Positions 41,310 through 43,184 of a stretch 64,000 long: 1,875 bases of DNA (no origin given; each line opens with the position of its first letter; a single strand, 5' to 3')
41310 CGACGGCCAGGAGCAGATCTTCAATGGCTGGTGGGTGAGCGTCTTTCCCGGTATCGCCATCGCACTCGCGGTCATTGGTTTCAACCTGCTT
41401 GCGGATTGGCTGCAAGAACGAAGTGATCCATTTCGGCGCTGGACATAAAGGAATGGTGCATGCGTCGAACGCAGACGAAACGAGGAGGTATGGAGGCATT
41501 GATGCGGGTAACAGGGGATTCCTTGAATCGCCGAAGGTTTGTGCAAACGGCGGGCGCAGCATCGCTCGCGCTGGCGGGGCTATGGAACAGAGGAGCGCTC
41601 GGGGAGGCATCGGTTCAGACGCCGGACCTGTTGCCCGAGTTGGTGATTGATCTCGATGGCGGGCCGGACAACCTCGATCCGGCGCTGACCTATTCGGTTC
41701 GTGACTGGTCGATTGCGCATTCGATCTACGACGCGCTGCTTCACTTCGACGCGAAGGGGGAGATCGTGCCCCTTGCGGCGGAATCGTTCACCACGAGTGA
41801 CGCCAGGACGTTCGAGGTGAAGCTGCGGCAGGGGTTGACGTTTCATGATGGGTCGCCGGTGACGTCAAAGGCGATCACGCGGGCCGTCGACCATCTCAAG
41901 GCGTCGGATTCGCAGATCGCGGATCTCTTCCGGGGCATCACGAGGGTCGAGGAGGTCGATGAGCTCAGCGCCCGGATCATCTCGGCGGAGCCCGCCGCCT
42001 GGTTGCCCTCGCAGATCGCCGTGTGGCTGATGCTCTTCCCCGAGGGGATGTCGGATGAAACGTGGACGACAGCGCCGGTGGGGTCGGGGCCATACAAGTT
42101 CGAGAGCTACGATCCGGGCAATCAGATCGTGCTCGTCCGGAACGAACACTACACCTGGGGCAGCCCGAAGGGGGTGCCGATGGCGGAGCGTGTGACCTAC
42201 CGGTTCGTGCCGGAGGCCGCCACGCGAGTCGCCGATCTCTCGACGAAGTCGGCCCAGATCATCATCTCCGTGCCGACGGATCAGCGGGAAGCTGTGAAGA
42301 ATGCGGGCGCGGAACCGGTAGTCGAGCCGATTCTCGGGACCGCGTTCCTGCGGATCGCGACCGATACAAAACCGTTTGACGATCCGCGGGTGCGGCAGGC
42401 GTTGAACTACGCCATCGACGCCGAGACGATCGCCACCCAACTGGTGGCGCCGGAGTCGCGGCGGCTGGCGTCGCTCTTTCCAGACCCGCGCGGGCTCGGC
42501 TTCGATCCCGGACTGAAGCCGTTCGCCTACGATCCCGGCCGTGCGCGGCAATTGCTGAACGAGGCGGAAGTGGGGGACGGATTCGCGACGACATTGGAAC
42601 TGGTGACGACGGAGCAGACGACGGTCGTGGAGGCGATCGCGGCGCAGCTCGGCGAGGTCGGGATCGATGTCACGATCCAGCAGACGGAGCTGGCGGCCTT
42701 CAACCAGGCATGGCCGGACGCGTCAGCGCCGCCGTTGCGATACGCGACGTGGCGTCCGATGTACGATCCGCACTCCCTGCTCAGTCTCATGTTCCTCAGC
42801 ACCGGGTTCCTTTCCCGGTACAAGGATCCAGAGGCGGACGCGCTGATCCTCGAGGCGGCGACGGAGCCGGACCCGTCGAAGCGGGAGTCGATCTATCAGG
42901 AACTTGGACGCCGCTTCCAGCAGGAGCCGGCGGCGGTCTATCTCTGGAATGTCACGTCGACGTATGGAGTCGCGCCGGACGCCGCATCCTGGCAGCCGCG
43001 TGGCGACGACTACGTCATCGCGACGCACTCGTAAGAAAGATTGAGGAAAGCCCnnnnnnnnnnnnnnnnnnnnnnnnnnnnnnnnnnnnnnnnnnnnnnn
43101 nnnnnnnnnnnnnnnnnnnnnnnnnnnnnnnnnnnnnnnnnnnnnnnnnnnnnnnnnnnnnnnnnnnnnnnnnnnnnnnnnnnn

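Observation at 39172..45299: FMN riboswitch controlling an Opp/Dpp-type ABC importer with twin binding proteins and an FbiB-C-like flavoprotein, but no ATPase genes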

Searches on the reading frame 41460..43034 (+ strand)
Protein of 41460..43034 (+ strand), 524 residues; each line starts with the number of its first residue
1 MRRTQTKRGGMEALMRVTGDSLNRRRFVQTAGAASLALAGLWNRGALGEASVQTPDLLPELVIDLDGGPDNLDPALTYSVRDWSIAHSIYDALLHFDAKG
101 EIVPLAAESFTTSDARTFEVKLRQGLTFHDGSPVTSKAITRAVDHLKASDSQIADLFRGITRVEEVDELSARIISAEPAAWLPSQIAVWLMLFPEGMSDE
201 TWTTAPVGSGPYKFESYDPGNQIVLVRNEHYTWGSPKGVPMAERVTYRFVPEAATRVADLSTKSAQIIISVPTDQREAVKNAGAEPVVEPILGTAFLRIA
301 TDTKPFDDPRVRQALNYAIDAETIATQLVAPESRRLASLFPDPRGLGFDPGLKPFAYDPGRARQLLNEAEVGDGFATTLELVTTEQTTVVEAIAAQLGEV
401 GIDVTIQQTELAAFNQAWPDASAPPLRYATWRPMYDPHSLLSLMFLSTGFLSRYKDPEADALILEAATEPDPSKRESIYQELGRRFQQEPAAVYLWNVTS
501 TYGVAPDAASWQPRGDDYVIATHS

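Call 4: search_protein_families(library=pfam, proteins=[window:41460-43034:+])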
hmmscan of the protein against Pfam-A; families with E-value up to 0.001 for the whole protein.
window:41460-43034:+ (524 aa): 1 family
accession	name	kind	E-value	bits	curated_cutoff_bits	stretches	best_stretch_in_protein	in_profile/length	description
PF00496.27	SBP_bac_5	-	4.8e-68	230.4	32.4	1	101-449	1-365/368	Bacterial extracellular solute-binding proteins, family 5 Middle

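Call 5: search_protein_families(library=ncbifam, proteins=[window:41460-43034:+])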
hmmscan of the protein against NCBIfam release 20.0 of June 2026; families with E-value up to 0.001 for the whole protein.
window:41460-43034:+ (524 aa): 11 families
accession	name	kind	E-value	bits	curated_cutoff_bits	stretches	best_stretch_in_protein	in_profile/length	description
NF011942.0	PRK15413.1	equivalog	1.3e-40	139.6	594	1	71-407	40-381/512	glutathione ABC transporter substrate-binding protein GsiB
NF045468.1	Opp5A_nikA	equivalog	2.1e-36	125.5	600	1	71-523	30-484/488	nickel ABC transporter substrate-binding protein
TIGR02294.1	nickel_nikA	equivalog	3.4e-32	111.6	393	1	72-489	19-464/501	nickel ABC transporter substrate-binding protein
NF045467.1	Opp4A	equivalog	3.6e-28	98.1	650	2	202-504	203-534/556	oligopeptide ABC transporter substrate-binding protein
TIGR04028.1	SBP_KPN_01854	hypoth_equivalog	4e-24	85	468.5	1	85-506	26-488/509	TIGR04028 family ABC transporter substrate-binding protein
NF011684.0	PRK15104.1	equivalog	3e-21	75.7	947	2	201-501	204-514/543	oligopeptide ABC transporter substrate-binding protein OppA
NF043070.1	DppA_dipep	equivalog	7.3e-20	71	1005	1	201-383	202-380/535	dipeptide ABC transporter periplasmic-binding protein DppA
NF011689.0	PRK15109.1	equivalog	3.7e-17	62.2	560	1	201-484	207-496/547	ABC transporter substrate-binding protein SapA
NF047575.1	opine_bind_CntA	exception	1.4e-16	60.1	800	1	88-489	64-496/535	staphylopine-dependent metal ABC transporter substrate-binding lipoprotein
NF007287.0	PRK09755.1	equivalog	1.2e-10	40.9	1098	2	270-483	266-488/535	ABC transporter substrate-binding protein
NF010149.0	PRK13626.1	equivalog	6.6e-05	21.8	476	1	71-216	132-275/552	HTH-type transcriptional regulator SgrR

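Call 11: find_related_loci(query=window:41460-43031:+, collection=genome_contigs, flank=8000)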
Query window:41460-43031:+ (524 aa) in genome_contigs; peptide patterns used: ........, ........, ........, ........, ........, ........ (x = any residue, [..] = any of these).
127 stretches matched a pattern; 85 encode a relative of the query (tblastn E <= 1e-3); the best 80 are kept; 77 distinct loci.
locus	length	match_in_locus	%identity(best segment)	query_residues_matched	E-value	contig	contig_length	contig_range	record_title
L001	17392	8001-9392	69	58-521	0e+0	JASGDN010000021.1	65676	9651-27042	MAG: Thermomicrobiales bacterium isolate 4M006 JMF-2106-05-0004.bin.6_20, whole genome shotgun sequence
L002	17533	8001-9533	66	21-521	0e+0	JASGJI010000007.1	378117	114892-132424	MAG: Thermomicrobiales bacterium isolate 5N436 JMF-2111-06-0005.ont.bin.436_6, whole genome shotgun sequence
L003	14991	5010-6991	64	21-520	0e+0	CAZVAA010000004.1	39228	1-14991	MAG TPA_asm: uncultured Sphaerobacteraceae bacterium isolate SRP187154_co1_9 genome assembly, contig: NODE_848_length_39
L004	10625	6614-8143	64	3-520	0e+0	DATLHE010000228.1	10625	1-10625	MAG TPA_asm: Thermomicrobiales bacterium isolate SMAG_U13632 k141_160011, whole genome shotgun sequence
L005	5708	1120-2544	56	50-523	2e-180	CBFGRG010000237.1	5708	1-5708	MAG TPA_asm: uncultured bacterium isolate SRR17295755_concoct_154 genome assembly, contig: ERZ23329302.15158, whole geno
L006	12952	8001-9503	55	23-520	5e-175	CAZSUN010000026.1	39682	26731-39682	MAG TPA_asm: uncultured Sphaerobacteraceae bacterium isolate SRP344714_co2_131 genome assembly, contig: NODE_2396_length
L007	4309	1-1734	47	9-522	5e-146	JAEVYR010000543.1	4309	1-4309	MAG: Chloroflexota bacterium isolate OH_PBB_14 k127_1217038, whole genome shotgun sequence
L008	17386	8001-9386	29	61-497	3e-49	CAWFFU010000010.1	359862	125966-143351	MAG: uncultured Trueperaceae bacterium isolate MFD05684.bin.1.331 genome assembly, contig: contig_55269, whole genome sh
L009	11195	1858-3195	31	61-481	3e-49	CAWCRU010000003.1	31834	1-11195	MAG: uncultured Alphaproteobacteria bacterium isolate MFD04944.bin.2.104 genome assembly, contig: contig_17170, whole ge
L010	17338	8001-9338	31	61-481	9e-49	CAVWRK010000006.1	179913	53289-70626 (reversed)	MAG: uncultured Alphaproteobacteria bacterium isolate MFD04944.bin.2.124 genome assembly, contig: contig_17548, whole ge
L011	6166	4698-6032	29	61-480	1e-46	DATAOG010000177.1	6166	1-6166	MAG TPA_asm: Geminicoccaceae bacterium isolate SMAG_U7039 k141_7052402, whole genome shotgun sequence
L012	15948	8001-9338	28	61-481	6e-46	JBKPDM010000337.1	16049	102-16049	MAG: Pseudomonadota bacterium isolate GB_EKS_MAG_00024 GB_EKS_000001633494, whole genome shotgun sequence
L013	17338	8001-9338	29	61-481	4e-46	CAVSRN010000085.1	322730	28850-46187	MAG: uncultured Alphaproteobacteria bacterium isolate MFD05684.bin.3.198 genome assembly, contig: contig_9493, whole gen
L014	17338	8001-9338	29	61-481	8e-45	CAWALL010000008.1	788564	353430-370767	MAG: uncultured Alphaproteobacteria bacterium isolate MFD01721.bin.2.7 genome assembly, contig: contig_29078, whole geno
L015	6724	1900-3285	28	61-497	2e-44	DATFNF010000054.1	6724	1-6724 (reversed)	MAG TPA_asm: Trueperaceae bacterium isolate SMAG_U9244 k141_259243, whole genome shotgun sequence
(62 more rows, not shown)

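Call 43: search_solved_structures(query=window:41460-43031:+, max_evalue=1e-10)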
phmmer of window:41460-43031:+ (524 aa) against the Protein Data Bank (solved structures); distinct sequences matched with E-value up to 1e-10: 63 (the best 60 are shown).
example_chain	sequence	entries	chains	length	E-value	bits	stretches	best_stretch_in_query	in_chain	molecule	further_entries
5u4o_A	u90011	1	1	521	2.1e-50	175.2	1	67-483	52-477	ABC transporter substrate-binding protein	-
1uqw_A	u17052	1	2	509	9.1e-38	133.5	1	64-480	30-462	PUTATIVE BINDING PROTEIN YLIB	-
4oer_A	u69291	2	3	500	5.6e-30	107.8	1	73-506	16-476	NikA protein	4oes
6tfq_A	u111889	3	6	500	1.8e-28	102.8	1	71-495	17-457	ABC transporter substrate-binding protein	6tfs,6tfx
6ofq_A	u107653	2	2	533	2.5e-28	102.3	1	202-484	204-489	Heme-binding protein A / AI-2 binding protein A | Heme-binding protein A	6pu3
8upi_A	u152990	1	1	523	3.8e-28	101.8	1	71-428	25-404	Peptide ABC transporter substrate-binding protein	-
6hlx_A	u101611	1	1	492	3.6e-26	95.3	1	61-412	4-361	AgaA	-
3m8u_A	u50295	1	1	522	2e-25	92.8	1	198-489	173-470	Heme-binding protein A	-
5yyb_A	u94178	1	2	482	7.1e-25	91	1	89-423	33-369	Putative ABC transporter periplasmic binding protein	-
5z99_A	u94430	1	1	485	7.2e-25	90.9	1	89-423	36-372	Putative ABC transporter periplasmic binding protein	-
5za4_A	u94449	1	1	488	7.3e-25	90.9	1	89-423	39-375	Putative ABC transporter periplasmic binding protein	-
9t0v_A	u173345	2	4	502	2.4e-24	89.2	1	78-495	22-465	Nickel-binding periplasmic protein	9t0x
1uiu_A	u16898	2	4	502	2.5e-24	89.1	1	78-495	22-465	Nickel-binding periplasmic protein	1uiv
8spm_A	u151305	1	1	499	2.5e-24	89.1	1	78-495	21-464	Nickel ABC transporter, nickel/metallophore periplasmic binding protein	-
3mzb_A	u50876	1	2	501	2.6e-24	89.1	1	78-495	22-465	Nickel-binding periplasmic protein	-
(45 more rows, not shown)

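Call 69: search_dna_similar(query=window:41460-43031:+, collection=plasmids, mode=protein, max_rows=10, max_evalue=1e-40)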
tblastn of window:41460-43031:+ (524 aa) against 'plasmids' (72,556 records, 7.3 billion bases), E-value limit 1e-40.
Records with a match: 95; places in all: 155; records where one place covers at least 80% of the query: 95.
Best place of each record, by identity: <60% 95.
By first word of the organism name: Sinorhizobium 61; Rhizobium 14; Neorhizobium 6; Microvirga 3; Burkholderia 2; Agrobacterium 1; Ketogulonicigenium 1; Paracoccaceae 1; Shinella 1; Acuticoccus 1; and 4 more.
By predicted mobility (MOB-suite, as given by PLSDB): conjugative 67; non-mobilizable 26; mobilizable 2.
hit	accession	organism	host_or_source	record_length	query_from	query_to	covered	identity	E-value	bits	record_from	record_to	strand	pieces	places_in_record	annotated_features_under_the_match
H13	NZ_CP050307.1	Rhizobium lusitanum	Oxytropis pumilio,cell culture,root ...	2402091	60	513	87%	32.3%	5e-43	171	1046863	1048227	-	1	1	none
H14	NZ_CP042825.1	Rhizobium sp. WL3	Wheat,phyllosphere swab,leaves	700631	61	523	88%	30.7%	1e-48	188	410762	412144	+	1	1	ABC transporter substrate-binding protein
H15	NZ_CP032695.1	Rhizobium jaguaris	Calliandra grandiflora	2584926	60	513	87%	31.1%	5e-43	171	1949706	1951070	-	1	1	none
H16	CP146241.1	Agrobacterium vitis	Vitis vinifera,cell culture,Grape gall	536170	46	516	90%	29.9%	1e-44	176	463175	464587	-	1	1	ABC transporter substrate-binding protein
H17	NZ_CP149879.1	Sinorhizobium medicae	Medicago sativa,Cell Culture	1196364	61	520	88%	30.2%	6e-47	183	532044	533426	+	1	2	record has no annotation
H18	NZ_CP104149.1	Sinorhizobium medicae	Trigonella foenum-graecum,cell culture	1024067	61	520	88%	30.2%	1e-48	188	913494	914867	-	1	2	record has no annotation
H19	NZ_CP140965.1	Sinorhizobium medicae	Medicago lupulina,whole organism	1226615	61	520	88%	30.2%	1e-48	188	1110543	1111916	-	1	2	record has no annotation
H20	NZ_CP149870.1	Sinorhizobium medicae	Melilotus albus,Cell Culture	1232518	61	520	88%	30.2%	1e-48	188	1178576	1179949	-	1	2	record has no annotation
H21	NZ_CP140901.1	Sinorhizobium medicae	Medicago lupulina,whole organism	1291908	61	520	88%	30.2%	1e-48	188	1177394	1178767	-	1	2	record has no annotation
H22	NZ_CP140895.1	Sinorhizobium medicae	Medicago lupulina,whole organism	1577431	61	520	88%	30.2%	1e-48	188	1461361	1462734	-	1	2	record has no annotation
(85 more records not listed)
